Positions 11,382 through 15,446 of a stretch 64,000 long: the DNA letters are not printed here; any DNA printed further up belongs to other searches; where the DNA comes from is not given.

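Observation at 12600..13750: Recently expanded 195-bp tandem repeats inside the 1254-aa hydrolase gene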

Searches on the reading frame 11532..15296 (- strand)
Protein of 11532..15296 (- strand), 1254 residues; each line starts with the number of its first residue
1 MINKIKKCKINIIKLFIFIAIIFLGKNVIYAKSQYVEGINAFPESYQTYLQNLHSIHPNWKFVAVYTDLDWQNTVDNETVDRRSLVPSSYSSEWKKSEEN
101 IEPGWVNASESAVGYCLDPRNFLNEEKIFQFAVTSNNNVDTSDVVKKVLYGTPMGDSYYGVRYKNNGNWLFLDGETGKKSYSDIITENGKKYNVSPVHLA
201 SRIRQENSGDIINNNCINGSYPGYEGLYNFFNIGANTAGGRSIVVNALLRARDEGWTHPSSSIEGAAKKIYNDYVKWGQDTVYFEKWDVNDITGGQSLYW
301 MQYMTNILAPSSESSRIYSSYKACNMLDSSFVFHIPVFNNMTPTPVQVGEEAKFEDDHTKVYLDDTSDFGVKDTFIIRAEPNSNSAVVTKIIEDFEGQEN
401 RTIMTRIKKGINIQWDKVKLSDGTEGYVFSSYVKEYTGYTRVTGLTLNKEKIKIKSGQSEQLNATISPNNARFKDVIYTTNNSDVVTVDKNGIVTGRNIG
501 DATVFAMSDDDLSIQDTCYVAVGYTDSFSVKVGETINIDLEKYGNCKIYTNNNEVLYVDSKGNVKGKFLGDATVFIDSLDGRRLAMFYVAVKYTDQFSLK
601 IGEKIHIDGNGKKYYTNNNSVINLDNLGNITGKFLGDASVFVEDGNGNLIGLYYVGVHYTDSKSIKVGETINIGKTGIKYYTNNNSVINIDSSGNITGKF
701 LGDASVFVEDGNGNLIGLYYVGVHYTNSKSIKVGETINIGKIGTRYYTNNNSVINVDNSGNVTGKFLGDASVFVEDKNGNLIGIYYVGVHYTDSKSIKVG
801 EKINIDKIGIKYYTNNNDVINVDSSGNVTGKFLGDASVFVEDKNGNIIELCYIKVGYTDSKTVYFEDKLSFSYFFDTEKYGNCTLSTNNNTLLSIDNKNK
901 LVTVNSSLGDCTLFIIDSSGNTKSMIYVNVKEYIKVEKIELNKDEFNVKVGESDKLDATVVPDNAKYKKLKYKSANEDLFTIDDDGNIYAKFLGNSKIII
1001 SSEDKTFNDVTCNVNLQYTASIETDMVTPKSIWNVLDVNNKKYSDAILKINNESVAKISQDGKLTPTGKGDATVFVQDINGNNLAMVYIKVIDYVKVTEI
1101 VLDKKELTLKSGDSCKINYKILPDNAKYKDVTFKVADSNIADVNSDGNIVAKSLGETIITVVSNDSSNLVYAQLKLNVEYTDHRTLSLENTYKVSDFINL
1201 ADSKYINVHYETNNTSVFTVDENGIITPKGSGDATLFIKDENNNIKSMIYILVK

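Call 3: search_protein_families(library=pfam, proteins=[window:11532-15296:-], max_evalue=0.1)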
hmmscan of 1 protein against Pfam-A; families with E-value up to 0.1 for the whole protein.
window:11532-15296:- (1254 aa): 7 families
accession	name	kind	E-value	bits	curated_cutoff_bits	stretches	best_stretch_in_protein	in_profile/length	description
PF02368.24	Big_2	-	3.9e-43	145.7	22.8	4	442-510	2-70/79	Bacterial Ig-like domain (group 2)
PF21461.3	HL_N-beta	-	8.1e-10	38.8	27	2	1207-1247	13-52/57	Hyaluronate lyase, N-terminal beta-sheet domain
PF15072.12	HROB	-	0.0035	17.7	30.8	0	767-822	18-73/85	Homologous recombination OB-fold protein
PF08239.17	SH3_3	-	0.0037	17.9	27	1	377-434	5-54/54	Bacterial SH3 domain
PF23486.1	Ig_TMEM132_5th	-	0.0059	17.2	28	0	1133-1178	88-132/137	TMEM132 fifth domain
PF04563.20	RNA_pol_Rpb2_1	-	0.0066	16.4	28.2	0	932-974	41-79/203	RNA polymerase beta subunit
PF22359.2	Big-like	-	0.013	16.2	27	0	1207-1232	2-27/48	Bacterial Ig-like domain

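Call 6: search_protein_families(library=ncbifam, proteins=[window:11532-15296:-], max_evalue=0.1)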
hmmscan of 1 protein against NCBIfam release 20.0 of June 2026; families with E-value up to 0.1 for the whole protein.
window:11532-15296:- (1254 aa): 1 family
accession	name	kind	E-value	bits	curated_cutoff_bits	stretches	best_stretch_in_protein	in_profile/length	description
NF053514.2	JUQZ_fam_ocin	equivalog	1.5e-19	70.2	40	5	725-789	44-106/107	BLB8/JUQZ-1 family protein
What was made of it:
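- On NCBIfam NF053514 BLB8/JUQZ-1 family (equivalog): The protein is 1254 aa (call 6).
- Closest known: BLB8/JUQZ-1/PeBL1 small secreted proteins of Brevibacillus laterosporus. Same: The 66-aa unit aligns to positions 44-106 of the 107-position profile (call 6), so the unit is homologous to a free-standing single domain.
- No anchor is detectable, so a stalk has nothing to stand on (calls 3, 6).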

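Call 9: search_solved_structures(query=window:11532-15296:-, max_evalue=0.01, show_alignments=2)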
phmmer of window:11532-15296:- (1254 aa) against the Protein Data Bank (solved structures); distinct sequences matched with E-value up to 0.01: 5.
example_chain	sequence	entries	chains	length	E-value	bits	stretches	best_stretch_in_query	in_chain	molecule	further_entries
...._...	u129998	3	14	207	1.2e-10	43.3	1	440-552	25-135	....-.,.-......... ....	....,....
4pi7_A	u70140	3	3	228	2.9e-06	28.7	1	180-291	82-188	Autolysin E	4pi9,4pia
4pi8_A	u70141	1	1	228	1.1e-05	26.7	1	180-291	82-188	Autolysin E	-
6fxo_A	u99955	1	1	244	0.00017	22.9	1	207-288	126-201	Bifunctional autolysin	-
6n1a_A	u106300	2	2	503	0.0018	19.5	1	444-513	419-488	Carbohydrate-binding protein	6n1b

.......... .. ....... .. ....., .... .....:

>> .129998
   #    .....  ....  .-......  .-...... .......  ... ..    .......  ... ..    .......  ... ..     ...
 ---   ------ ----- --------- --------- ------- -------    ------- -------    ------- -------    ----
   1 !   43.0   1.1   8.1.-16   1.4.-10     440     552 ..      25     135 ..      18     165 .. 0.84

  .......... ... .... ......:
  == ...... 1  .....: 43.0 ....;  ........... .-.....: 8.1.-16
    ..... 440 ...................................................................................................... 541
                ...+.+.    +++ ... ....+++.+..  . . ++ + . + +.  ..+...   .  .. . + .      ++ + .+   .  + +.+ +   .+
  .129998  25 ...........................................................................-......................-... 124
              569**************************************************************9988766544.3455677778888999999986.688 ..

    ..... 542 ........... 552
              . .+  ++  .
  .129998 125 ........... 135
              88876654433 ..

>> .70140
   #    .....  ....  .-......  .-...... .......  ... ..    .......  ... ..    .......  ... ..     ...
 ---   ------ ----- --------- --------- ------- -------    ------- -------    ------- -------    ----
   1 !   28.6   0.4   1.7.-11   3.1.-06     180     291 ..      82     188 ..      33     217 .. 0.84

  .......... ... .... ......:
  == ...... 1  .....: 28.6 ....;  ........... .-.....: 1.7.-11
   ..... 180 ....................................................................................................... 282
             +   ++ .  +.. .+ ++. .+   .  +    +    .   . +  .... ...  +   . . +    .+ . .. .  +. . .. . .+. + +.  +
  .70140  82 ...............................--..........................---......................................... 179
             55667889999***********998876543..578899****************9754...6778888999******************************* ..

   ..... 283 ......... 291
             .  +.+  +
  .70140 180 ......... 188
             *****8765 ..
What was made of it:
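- On Glycoside hydrolase family 73 (N-acetylglucosaminidase): AtlE 4pi7 E=2.9e-6 (call 9).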

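Call 11: find_homologous_proteins(query=window:11532-15296:-, max_evalue=1e-10)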
Query window:11532-15296:- (1254 aa): 945 proteins with E <= 1e-10 among 8000 candidates; the best 120 are listed.
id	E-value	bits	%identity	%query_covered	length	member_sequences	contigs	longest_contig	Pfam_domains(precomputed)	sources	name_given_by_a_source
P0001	0.0e+0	1558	56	85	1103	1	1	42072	PF02368.25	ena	-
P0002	0.0e+0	1522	48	100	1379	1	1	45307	PF15072.13,PF08669.18,PF26182.1,PF21461.4,PF01336.32,PF02368.25,PF26918.1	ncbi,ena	-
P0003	0.0e+0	1514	44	100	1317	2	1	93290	PF15072.13,PF26182.1,PF02368.25,PF26918.1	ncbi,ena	-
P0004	1.7e-155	538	48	49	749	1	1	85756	PF00404.25,PF21461.4,PF22359.3,PF02368.25,PF26918.1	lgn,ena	-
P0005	4.2e-153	530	52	41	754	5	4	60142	PF00404.25,PF02368.25,PF26918.1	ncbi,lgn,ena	-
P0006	4.2e-128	447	35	53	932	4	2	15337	PF26182.1,PF00404.25,PF21461.4,PF13629.13,PF02368.25,PF26918.1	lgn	-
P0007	5.8e-128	447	25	57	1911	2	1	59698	PF21764.4,PF26182.1,PF21461.4,PF22359.3,PF22067.3,PF02368.25,PF26918.1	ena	-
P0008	1.8e-127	445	43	42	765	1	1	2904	PF00404.25,PF02368.25,PF26918.1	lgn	-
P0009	2.4e-127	445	46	38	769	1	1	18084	PF21461.4,PF02368.25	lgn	-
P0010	5.4e-127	444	46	39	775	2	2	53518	PF00404.25,PF02368.25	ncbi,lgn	ncbi:MAG: Ig-like domain-containing protein [Clostridia bacterium]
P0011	5.8e-125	437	41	48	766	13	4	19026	PF26182.1,PF00404.25,PF02368.25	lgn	-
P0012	4.4e-123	431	39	48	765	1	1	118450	PF00404.25,PF02368.25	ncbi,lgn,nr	ncbi:MAG: Ig-like domain-containing protein [Clostridia bacterium]|nr:Ig-like domain-containing prot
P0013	1.8e-122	429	43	43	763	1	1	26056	PF00404.25,PF02368.25,PF26918.1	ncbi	-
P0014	8.5e-122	426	38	47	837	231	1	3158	PF21764.4,PF26182.1,PF00404.25,PF21461.4,PF02368.25,PF26918.1,PF08239.18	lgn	-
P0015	1.8e-121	425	40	48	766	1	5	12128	PF00404.25,PF02368.25,PF26918.1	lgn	-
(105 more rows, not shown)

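Call 16: find_related_loci(query=window:11532-15296:-, collection=genome_contigs, flank=8000)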
Query window:11532-15296:- (1254 aa) in genome_contigs; peptide patterns used: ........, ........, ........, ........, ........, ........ (x = any residue, [..] = any of these).
116 stretches matched a pattern, but none encodes a relative of the query by tblastn (E <= 1e-3).
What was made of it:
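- Tried and rejected: The first genome_contigs scan with the protein found nothing (call 16).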

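Call 18: find_encoding_contigs(protein=P0002, flank=8000, max_places=3)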
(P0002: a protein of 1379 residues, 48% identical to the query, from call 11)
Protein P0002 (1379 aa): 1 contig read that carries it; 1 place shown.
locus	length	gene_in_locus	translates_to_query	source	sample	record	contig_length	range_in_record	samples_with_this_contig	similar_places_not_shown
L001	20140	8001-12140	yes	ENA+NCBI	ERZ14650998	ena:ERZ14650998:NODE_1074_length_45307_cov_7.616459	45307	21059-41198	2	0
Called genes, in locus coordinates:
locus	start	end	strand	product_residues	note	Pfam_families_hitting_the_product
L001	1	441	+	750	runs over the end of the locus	PF00535:Glycos_transf_2, PF13641:Glyco_tranf_2_3, PF26337:Gtf3_C (faint), PF13439:Glyco_transf_4, PF00534:Glycos_transf_1, PF13692:Glyco_trans_1_4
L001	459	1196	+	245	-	PF00535:Glycos_transf_2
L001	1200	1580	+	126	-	PF10066:DUF2304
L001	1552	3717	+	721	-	PF24677:DUF7657, PF24672:DUF7654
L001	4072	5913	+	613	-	-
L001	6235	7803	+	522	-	PF09913:DUF2142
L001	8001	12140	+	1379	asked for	PF21461:HL_N-beta (faint), PF02368:Big_2, PF26182:Ig_NUP210_5th (faint), PF26918:Ig_Eae (faint), PF15072:HROB (faint), PF08669:GCV_T_C (faint), PF01336:tRNA_anti-codon (faint), PF02368:Big_2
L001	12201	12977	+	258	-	PF12733:Cadherin-like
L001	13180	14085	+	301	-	PF03065:Glyco_hydro_57, PF01522:Polysacc_deac_1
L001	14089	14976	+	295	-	PF00535:Glycos_transf_2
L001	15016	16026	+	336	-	PF00106:adh_short (weak), PF01073:3Beta_HSD, PF01370:Epimerase, PF02719:Polysacc_synt_2, PF04321:RmlD_sub_bind, PF08659:KR (weak), PF13460:NAD_binding_10 (weak), PF16363:GDP_Man_Dehyd, +1 more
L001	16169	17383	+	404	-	PF00871:Acetate_kinase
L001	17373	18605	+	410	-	PF00557:Peptidase_M24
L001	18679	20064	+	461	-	PF02127:Peptidase_M18, PF05343:Peptidase_M42 (faint)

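Call 19: find_encoding_contigs(protein=P0001, flank=8000, max_places=3)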
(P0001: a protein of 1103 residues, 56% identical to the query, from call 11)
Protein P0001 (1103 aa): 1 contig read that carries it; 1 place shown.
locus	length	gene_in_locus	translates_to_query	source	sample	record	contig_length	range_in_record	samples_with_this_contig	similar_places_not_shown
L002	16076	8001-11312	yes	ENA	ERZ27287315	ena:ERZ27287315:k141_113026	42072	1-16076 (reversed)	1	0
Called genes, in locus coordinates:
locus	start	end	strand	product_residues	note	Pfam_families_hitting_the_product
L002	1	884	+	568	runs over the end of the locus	PF00535:Glycos_transf_2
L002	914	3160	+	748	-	PF00535:Glycos_transf_2, PF13641:Glyco_tranf_2_3, PF13439:Glyco_transf_4, PF00534:Glycos_transf_1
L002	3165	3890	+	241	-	PF00535:Glycos_transf_2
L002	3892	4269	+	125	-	PF10066:DUF2304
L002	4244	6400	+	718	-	PF24677:DUF7657, PF24672:DUF7654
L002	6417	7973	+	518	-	PF09913:DUF2142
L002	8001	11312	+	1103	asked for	PF02368:Big_2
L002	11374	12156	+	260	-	PF12733:Cadherin-like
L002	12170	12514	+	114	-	PF00892:EamA (weak)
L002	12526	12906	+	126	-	-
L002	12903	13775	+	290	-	PF00535:Glycos_transf_2, PF13641:Glyco_tranf_2_3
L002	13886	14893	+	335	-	PF00106:adh_short, PF01073:3Beta_HSD, PF01370:Epimerase, PF02719:Polysacc_synt_2, PF04321:RmlD_sub_bind, PF05368:NmrA (faint), PF13460:NAD_binding_10 (weak), PF16363:GDP_Man_Dehyd, +1 more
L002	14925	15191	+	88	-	-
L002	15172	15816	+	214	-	PF03065:Glyco_hydro_57 (weak), PF01522:Polysacc_deac_1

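Call 20: find_encoding_contigs(protein=P0003, flank=8000, max_places=3)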
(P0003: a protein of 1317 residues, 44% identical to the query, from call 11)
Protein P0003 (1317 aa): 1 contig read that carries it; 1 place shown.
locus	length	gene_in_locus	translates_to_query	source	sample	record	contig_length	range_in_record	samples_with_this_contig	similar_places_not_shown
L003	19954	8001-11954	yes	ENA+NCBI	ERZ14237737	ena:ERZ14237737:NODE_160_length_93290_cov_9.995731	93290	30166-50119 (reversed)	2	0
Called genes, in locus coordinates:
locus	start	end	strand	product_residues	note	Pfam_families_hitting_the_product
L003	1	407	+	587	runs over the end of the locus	PF00535:Glycos_transf_2, PF13641:Glyco_tranf_2_3 (faint), PF00535:Glycos_transf_2, PF13712:Glyco_tranf_2_5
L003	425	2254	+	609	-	PF00535:Glycos_transf_2, PF10111:Glyco_tranf_2_2, PF13641:Glyco_tranf_2_3 (weak), PF13632:Glyco_trans_2_3 (faint), PF00535:Glycos_transf_2, PF10111:Glyco_tranf_2_2 (weak), PF13641:Glyco_tranf_2_3, PF13712:Glyco_tranf_2_5 (weak)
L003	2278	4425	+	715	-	PF24677:DUF7657, PF24672:DUF7654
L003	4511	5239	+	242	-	PF00535:Glycos_transf_2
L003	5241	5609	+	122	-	PF10066:DUF2304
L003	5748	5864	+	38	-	-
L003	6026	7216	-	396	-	PF14690:Zn_ribbon_ISL3, PF01610:DDE_Tnp_ISL3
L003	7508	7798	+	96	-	-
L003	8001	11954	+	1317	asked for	PF02368:Big_2, PF26182:Ig_NUP210_5th (faint), PF26918:Ig_Eae (faint), PF15072:HROB (faint), PF02368:Big_2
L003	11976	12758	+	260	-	PF12733:Cadherin-like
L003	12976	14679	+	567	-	PF09913:DUF2142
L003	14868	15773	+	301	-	PF03065:Glyco_hydro_57, PF01522:Polysacc_deac_1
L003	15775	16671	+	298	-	PF00535:Glycos_transf_2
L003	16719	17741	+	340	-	PF00106:adh_short (weak), PF01073:3Beta_HSD, PF01370:Epimerase, PF02719:Polysacc_synt_2, PF04321:RmlD_sub_bind, PF08659:KR (weak), PF13460:NAD_binding_10 (weak), PF16363:GDP_Man_Dehyd, +1 more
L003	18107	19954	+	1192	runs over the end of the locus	PF01841:Transglut_core (weak), PF00404:Dockerin_1 (weak)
